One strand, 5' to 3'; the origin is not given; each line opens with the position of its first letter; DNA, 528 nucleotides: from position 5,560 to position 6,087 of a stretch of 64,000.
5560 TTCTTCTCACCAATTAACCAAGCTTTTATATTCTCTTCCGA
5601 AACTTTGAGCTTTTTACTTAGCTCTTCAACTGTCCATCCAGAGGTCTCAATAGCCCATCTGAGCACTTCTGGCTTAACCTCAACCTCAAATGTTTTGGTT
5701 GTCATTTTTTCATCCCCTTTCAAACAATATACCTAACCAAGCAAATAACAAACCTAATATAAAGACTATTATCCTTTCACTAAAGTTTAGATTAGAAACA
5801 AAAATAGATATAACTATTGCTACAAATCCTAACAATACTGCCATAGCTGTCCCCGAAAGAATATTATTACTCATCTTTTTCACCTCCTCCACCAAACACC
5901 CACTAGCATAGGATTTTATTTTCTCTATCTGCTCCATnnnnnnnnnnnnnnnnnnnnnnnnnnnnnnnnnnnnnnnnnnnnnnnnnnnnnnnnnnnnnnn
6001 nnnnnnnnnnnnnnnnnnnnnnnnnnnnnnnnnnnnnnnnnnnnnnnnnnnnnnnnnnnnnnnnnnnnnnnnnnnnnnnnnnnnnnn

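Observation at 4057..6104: Overlapping four-gene operon: 59-aa ORF, small membrane protein, HTH-ImmA/IrrE metallopeptidase, DUF4411 PIN-like protein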

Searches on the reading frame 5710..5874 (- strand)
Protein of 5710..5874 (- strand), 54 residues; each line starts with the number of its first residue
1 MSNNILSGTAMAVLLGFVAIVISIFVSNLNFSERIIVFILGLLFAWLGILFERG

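Call 50: search_protein_representatives(alignment_id=A3)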
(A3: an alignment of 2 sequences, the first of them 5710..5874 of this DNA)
Query: 2 sequences, 55 profile positions. Proteins with E-value up to 0.001 (for the whole library): 23; up to 1e-10: 7; up to 1e-30: 0. The best 23 are listed.
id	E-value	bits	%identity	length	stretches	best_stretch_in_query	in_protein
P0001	1.1e-29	118.3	-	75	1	1-55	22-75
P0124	3.6e-16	75.1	-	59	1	1-55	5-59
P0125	1.2e-11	60.6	-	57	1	3-55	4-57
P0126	1.7e-11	60.1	-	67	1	1-55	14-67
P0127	1.9e-11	60.0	-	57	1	4-55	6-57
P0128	3.7e-11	59.0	-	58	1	1-55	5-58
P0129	1.0e-10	57.6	-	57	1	6-54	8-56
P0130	1.4e-09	54.0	-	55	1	1-54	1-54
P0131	1.5e-09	53.9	-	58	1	3-55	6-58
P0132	3.9e-09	52.6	-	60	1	1-54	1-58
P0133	5.1e-09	52.2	-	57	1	3-55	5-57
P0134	9.5e-09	51.3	-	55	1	2-55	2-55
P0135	9.8e-09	51.3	-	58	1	7-52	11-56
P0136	5.2e-08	48.9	-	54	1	1-54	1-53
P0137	6.4e-08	48.7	-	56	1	1-55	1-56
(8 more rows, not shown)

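Call 52: find_encoding_contigs(protein=P0124, flank=4000, max_places=5)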
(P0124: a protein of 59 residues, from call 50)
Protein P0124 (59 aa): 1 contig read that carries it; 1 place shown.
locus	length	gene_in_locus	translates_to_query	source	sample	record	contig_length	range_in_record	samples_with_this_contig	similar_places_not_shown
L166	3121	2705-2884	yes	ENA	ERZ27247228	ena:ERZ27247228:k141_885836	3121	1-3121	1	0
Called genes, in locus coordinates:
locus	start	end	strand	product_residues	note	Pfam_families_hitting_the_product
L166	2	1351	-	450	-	?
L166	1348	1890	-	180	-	-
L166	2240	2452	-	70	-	-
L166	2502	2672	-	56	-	-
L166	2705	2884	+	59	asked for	-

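Call 53: find_encoding_contigs(protein=P0126, flank=4000, max_places=6)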
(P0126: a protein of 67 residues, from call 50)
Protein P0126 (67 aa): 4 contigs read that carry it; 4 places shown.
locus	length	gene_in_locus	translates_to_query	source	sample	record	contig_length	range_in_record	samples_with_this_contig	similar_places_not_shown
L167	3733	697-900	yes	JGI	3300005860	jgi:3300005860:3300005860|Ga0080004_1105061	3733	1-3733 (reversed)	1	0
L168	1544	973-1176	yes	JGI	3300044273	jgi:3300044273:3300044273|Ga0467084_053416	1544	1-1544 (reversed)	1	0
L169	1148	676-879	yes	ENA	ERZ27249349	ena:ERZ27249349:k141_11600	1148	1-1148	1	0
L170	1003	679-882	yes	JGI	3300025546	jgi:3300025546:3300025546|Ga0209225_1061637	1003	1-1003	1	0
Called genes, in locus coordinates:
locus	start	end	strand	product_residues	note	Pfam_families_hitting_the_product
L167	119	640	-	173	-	PF01435:Peptidase_M48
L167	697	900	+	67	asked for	-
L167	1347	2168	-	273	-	PF13385:Laminin_G_3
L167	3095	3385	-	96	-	-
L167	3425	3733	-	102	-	?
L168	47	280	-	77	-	-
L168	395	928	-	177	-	PF01435:Peptidase_M48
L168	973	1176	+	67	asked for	-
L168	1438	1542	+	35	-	?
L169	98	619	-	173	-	PF01435:Peptidase_M48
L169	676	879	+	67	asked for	-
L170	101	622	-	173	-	PF01435:Peptidase_M48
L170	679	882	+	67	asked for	-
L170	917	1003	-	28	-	?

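Call 54: find_encoding_contigs(protein=P0125, flank=4000, max_places=6)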
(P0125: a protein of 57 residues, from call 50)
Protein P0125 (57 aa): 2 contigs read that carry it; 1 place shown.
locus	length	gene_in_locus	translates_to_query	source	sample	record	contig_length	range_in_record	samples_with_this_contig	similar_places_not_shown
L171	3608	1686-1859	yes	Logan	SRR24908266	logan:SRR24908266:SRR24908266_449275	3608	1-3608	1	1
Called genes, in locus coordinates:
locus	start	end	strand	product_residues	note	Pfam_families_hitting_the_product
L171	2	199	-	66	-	?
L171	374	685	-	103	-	-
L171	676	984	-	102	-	-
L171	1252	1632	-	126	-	PF12773:DZR (faint), PF13248:Zn_ribbon_3 (weak), PF13240:Zn_Ribbon_1 (weak)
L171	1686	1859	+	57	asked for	-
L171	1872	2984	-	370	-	-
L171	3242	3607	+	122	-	?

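Call 55: find_encoding_contigs(protein=P0127, flank=4000, max_places=6)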
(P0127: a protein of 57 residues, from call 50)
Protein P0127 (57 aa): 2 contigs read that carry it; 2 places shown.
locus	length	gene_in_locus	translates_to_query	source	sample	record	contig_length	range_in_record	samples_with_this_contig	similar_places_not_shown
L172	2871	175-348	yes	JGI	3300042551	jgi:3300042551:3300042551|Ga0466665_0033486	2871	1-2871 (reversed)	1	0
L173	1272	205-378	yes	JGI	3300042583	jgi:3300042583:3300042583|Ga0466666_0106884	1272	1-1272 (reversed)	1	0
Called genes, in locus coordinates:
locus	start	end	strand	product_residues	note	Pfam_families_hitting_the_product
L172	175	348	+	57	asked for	-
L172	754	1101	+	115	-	-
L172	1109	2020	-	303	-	PF00828:Ribosomal_L27A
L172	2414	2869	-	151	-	?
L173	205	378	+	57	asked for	-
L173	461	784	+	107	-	-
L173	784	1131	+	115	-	-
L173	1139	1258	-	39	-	-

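Call 57: find_encoding_contigs(protein=P0132, flank=4000, max_places=6)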
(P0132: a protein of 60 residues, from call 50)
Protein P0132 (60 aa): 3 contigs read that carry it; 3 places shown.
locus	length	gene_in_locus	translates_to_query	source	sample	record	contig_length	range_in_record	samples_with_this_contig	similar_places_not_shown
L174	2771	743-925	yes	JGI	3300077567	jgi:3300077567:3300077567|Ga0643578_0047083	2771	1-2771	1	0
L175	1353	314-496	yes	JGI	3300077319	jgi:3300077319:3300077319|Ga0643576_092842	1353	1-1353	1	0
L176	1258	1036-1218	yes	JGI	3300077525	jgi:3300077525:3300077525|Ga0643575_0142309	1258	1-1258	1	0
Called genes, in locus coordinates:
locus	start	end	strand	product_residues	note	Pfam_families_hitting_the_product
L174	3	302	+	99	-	?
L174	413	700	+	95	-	-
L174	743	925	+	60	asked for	-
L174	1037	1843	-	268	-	-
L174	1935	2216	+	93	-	-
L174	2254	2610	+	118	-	PF00903:Glyoxalase, PF12681:Glyoxalase_2 (weak)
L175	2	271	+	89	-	?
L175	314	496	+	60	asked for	-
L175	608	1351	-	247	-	?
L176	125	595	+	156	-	-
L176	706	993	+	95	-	-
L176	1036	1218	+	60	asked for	-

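Call 58: find_encoding_contigs(protein=P0137, flank=4000, max_places=6)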
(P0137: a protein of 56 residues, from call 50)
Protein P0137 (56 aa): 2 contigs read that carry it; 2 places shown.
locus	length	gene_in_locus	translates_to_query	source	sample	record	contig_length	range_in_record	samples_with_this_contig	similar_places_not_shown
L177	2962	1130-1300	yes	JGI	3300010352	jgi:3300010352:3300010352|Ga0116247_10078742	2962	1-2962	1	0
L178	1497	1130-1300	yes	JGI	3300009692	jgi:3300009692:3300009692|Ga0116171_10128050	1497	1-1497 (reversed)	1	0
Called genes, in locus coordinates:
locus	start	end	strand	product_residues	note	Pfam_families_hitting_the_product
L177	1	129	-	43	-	?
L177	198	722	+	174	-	PF13274:SocA_Panacea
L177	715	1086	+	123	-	-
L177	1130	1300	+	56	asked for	-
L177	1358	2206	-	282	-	-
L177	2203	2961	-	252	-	?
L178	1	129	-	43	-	?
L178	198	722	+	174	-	PF13274:SocA_Panacea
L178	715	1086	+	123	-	-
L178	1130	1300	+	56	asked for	-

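Call 59: find_encoding_contigs(protein=P0136, flank=4000, max_places=6)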
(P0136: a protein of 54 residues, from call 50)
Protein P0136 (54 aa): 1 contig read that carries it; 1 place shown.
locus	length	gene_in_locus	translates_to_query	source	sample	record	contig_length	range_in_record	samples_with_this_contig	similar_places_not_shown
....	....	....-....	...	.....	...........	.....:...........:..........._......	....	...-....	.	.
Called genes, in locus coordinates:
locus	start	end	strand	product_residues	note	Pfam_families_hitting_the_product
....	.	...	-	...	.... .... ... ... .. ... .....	-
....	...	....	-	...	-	-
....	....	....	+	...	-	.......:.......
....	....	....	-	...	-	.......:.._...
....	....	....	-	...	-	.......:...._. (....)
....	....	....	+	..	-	-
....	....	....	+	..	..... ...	-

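Call 89: find_encoding_contigs(protein=P0128, flank=4000, max_places=5)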
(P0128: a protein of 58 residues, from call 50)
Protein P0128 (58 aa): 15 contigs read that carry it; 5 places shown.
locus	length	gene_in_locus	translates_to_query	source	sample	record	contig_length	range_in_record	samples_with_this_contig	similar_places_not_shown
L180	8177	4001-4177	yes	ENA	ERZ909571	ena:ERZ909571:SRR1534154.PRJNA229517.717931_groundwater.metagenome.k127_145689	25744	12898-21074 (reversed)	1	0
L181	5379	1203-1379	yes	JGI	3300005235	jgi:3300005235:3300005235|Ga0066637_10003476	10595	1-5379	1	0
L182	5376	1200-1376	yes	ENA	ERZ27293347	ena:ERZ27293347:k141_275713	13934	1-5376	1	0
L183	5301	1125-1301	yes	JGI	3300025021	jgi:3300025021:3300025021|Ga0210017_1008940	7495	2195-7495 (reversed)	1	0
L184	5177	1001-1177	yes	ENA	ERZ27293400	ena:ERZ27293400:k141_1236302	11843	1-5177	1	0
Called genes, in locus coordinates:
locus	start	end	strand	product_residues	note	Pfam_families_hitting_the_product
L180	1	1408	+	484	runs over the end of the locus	PF00437:T2SSE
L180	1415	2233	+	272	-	PF00482:T2SSF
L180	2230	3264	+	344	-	PF00482:T2SSF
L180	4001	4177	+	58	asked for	-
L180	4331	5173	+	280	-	PF01555:N6_N4_Mtase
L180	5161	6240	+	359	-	-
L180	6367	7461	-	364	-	PF01609:DDE_Tnp_1, PF13751:DDE_Tnp_1_6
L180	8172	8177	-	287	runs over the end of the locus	PF00535:Glycos_transf_2, PF10111:Glyco_tranf_2_2, PF13641:Glyco_tranf_2_3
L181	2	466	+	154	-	?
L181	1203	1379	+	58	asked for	-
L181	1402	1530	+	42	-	-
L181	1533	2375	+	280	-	PF01555:N6_N4_Mtase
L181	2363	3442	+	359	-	-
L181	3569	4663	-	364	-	PF01609:DDE_Tnp_1, PF13751:DDE_Tnp_1_6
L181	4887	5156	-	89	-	PF05598:DUF772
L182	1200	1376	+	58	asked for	-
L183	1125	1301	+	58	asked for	-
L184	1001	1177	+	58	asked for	-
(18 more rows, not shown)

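Call 90: find_encoding_contigs(protein=P0134, flank=4000, max_places=5)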
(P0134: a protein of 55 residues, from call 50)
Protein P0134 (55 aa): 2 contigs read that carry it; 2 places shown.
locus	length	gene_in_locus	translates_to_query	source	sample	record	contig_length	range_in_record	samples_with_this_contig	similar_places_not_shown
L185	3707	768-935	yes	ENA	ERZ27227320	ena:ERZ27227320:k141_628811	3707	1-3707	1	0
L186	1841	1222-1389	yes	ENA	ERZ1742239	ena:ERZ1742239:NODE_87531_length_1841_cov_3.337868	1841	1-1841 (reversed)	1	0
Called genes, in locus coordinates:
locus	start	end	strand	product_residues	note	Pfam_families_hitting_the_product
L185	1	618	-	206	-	?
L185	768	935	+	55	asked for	-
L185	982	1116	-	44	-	-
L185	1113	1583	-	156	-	PF05866:RusA (weak)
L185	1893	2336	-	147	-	PF12840:HTH_20 (weak), PF24033:DUF7342 (weak), PF09339:HTH_IclR (faint), PF14493:HTH_40 (faint), PF13412:HTH_24 (faint)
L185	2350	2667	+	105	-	-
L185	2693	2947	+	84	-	-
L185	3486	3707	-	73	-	?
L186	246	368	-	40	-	-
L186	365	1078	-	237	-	-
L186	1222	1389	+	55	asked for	-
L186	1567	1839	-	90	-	?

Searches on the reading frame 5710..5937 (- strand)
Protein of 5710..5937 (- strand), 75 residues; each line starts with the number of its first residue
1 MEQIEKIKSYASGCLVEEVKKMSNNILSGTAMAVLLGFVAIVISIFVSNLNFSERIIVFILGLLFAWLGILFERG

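Call 3: search_protein_families(library=pfam, proteins=[window:5710-5937:-], max_evalue=1)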
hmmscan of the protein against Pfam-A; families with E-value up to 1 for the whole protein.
window:5710-5937:- (75 aa): 2 families
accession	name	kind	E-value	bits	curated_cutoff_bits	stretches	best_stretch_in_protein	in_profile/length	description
PF04246.17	RseC_MucC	-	0.079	13.3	24.4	1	19-72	56-110/130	Positive regulator of sigma(E), RseC/MucC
PF24003.1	DUF7319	-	0.22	11.3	27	1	17-71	111-163/205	Domain of unknown function (DUF7319)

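Call 4: search_protein_families(library=ncbifam, proteins=[window:5710-5937:-], max_evalue=1)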
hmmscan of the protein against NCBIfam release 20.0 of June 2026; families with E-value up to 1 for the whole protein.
window:5710-5937:- (75 aa): 3 families
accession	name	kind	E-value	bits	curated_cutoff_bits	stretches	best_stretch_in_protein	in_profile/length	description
TIGR00921.1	2A067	subfamily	0.0059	14.7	351.9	1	9-71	278-336/733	hydrophobe/amphiphile efflux-3 (HAE3) family transporter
NF033631.1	SLATT_5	subfamily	0.12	11.8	60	1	30-56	57-83/180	SLATT domain-containing protein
NF033632.1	SLATT_4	domain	0.17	11.7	55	1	31-56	58-83/154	SLATT domain-containing protein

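Call 5: search_protein_families(library=padloc, proteins=[window:5710-5937:-], max_evalue=1)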
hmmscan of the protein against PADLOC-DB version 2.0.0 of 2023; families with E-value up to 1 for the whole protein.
window:5710-5937:- (75 aa): 1 family
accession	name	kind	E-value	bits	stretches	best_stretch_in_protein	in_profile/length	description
PDLC03819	RTasSLATT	-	0.011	13.5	1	28-57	58-87/176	DRT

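Call 7: find_homologous_proteins(query=window:5710-5937:-, max_evalue=10)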
Query window:5710-5937:- (75 aa): 2 proteins with E <= 10 among 8 candidates.
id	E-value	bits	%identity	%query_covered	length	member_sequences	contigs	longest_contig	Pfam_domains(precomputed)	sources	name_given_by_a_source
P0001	2.9e-38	146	100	100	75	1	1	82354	-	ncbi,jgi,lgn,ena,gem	-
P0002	6.7e-15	72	75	72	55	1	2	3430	-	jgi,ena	-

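Call 8: find_encoding_contigs(protein=P0001, flank=10000, max_places=10)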
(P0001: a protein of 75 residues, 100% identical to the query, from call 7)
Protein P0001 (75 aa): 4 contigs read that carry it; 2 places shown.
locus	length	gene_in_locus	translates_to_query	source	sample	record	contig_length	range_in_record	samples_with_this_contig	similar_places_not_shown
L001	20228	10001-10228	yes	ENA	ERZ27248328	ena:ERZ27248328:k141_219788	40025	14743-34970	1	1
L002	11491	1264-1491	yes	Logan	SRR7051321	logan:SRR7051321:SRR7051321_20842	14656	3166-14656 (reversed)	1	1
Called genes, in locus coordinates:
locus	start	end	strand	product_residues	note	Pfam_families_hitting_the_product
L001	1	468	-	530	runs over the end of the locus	-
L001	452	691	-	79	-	-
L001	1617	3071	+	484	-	PF00171:Aldedh, PF05893:LuxC (faint)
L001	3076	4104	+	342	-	PF25011:VSR_TRX (weak)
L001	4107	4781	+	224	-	PF01912:eIF-6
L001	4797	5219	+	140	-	PF01920:Prefoldin_2 (faint), PF02996:Prefoldin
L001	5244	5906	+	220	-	PF01987:AIM24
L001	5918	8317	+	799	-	PF00133:tRNA-synt_1, PF09334:tRNA-synt_1g, PF13603:tRNA-synt_1_2 (faint), PF01406:tRNA-synt_1e (weak), PF08264:Anticodon_1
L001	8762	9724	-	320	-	PF17125:Methyltr_RsmF_N, PF01189:Methyltr_RsmB-F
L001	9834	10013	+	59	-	-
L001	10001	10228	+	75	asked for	-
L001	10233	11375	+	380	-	PF01381:HTH_3 (weak), PF06114:Peptidase_M78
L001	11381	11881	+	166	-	PF14367:DUF4411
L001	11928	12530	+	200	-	PF02675:AdoMet_dc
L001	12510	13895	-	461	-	PF02878:PGM_PMM_I, PF02879:PGM_PMM_II (weak), PF02880:PGM_PMM_III, PF00408:PGM_PMM_IV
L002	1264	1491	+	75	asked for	-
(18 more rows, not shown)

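Call 9: find_encoding_contigs(protein=P0002, flank=10000, max_places=10)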
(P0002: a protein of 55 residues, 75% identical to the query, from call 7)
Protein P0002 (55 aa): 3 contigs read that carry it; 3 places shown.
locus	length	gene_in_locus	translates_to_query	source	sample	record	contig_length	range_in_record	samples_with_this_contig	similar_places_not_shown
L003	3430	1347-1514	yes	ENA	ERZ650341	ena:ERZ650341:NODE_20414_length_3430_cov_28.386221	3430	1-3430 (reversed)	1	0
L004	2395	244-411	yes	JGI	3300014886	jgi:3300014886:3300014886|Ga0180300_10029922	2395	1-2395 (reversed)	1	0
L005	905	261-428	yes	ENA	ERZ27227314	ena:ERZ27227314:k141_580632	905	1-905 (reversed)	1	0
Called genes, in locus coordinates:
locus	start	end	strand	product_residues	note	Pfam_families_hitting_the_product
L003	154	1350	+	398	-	PF22837:M_Eco57I_C (faint), PF12950:TaqI_C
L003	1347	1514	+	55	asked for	-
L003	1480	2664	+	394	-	PF06114:Peptidase_M78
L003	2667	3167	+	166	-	PF14367:DUF4411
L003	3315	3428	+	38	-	?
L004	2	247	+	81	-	?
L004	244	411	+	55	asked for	-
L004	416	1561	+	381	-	PF06114:Peptidase_M78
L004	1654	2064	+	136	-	PF14367:DUF4411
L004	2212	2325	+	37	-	-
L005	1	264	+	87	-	?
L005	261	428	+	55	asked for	-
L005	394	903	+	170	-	?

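Call 32: search_protein_families(library=pfam, proteins=[L003:136-1350:+], max_evalue=0.001)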
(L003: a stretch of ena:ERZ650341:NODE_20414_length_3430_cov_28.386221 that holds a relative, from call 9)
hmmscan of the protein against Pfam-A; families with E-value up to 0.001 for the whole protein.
L003:136-1350:+ (404 aa): 1 family
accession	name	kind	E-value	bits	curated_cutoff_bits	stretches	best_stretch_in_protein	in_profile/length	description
PF12950.13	TaqI_C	-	1.5e-13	51.5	26.5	1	133-283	6-118/118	TaqI-like C-terminal specificity domain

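Call 63: list_cluster_members(proteins=[P0001, P0003, P0004, P0002])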
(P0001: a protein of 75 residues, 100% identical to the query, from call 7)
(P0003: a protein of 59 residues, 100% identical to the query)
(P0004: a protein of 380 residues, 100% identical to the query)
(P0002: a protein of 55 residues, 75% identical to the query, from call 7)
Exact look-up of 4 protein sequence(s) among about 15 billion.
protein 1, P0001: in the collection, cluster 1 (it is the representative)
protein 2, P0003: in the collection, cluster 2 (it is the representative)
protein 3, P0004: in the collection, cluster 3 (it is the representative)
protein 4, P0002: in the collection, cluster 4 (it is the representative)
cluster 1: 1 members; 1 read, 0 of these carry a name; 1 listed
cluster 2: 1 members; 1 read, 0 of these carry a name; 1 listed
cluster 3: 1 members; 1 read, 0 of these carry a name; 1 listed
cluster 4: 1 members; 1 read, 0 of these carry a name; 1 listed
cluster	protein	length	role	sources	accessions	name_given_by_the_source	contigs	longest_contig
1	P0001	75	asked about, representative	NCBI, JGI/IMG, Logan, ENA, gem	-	-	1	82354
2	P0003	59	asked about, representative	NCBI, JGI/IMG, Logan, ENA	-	-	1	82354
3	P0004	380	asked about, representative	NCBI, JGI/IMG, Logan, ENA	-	-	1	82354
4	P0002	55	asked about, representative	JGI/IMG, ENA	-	-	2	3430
